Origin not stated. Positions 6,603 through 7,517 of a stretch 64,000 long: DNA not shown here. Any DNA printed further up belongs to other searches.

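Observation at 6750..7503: Class I Fic toxin-antitoxin pair with a 50-aa antitoxin ORF absent from the ORF track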

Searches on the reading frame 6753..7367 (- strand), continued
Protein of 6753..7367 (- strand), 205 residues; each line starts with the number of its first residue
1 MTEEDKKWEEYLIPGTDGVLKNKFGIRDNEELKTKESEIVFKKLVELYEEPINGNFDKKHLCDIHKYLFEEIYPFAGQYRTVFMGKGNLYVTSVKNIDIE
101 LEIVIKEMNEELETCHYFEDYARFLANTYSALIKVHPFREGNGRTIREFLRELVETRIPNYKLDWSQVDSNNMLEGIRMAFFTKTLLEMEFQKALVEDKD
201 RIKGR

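Call 46: fold_search(model_id=the predicted structure, library=pdb)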
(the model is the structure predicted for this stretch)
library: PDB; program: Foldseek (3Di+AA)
matches with E <= 10: 237; with E <= 0.001: 84
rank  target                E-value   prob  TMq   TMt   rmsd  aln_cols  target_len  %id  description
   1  3shg_A                3.3e-13  1.00  0.87  0.90   2.9       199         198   29  VBHT Fic protein from BARTONELLA SCHOENBUCHENSIS in complex with VBHA antitoxin (released 2012-01-25)
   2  3zcb_A                3.6e-13  1.00  0.84  0.93   1.7       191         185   29  VbhT Fic protein from Bartonella schoenbuchensis in complex with VbhA antitoxin mutant E24G and ATP (released 2013-06-19)
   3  3zc7_A                5.3e-13  1.00  0.85  0.88   1.5       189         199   30  VbhT Fic protein from Bartonella schoenbuchensis in complex with VbhA antitoxin and ATP (released 2013-06-19)
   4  4wgj                  2.5e-12  1.00  0.84  0.82   2.2       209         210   27  Crystal Structure of BepC protein (VirB-translocated Bartonella effector protein) with bound AMPPNP from Bartonella trib (released 2015-10-14)
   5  4lu4_A                1.3e-11  1.00  0.85  0.80   2.9       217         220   23  Crystal Structure of the N-terminal Fic Domain of a Putative Cell Filamentation protein (VirB-translocated Bep effecto (released 2014-08-06)
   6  4n67                  6.9e-11  1.00  0.84  0.81   2.6       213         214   24  Crystal Structure of the N-terminal Fic Domain of a Putative Cell Filamentation protein (VirB-translocated Bep effector  (released 2014-09-24)
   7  5nh2_A                1.8e-10  1.00  0.82  0.59   3.5       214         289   23  Bartonella henselae BepA Fic domain in complex with its antitoxin homologue BiaA (released 2018-05-16)
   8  5eu0_A                1.9e-10  1.00  0.80  0.78   4.7       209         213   25  FIC domain of Bep1 from Bartonella rochalimae in complex with BiaA (released 2017-03-01)
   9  4py3_E                2.3e-10  1.00  0.81  0.77   3.5       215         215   23  Crystal Structure of the N-terminal FIC domain of Bep8 protein (VirB-translocated Bartonella effector protein) from Ba (released 2015-06-10)
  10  4m16                  3.2e-10  1.00  0.82  0.75   2.3       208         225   23  Crystal Structure of the N-terminal Fic Domain of Bartonella effector protein (Bep); substrate of VirB T4SS (VirB-transl (released 2014-08-06)
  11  4py3_A                3.5e-10  1.00  0.81  0.79   3.3       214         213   22  Crystal Structure of the N-terminal FIC domain of Bep8 protein (VirB-translocated Bartonella effector protein) from Ba (released 2015-06-10)
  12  5jff_C                3.7e-10  1.00  0.81  0.89   2.1       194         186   24  E. coli EcFicT mutant G55R in complex with EcFicA (released 2016-10-05)
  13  4py3_C                4.4e-10  1.00  0.82  0.78   4.1       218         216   22  Crystal Structure of the N-terminal FIC domain of Bep8 protein (VirB-translocated Bartonella effector protein) from Ba (released 2015-06-10)
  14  4nps                  4.9e-10  1.00  0.80  0.59   5.3       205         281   25  Crystal Structure of Bep1 protein (VirB-translocated Bartonella effector protein) from Bartonella clarridgeiae (released 2014-10-08)
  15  5jfz_A                5.8e-10  1.00  0.80  0.90   1.8       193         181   25  E. coli EcFicT in complex with EcFicA mutant E28G (released 2016-10-05)
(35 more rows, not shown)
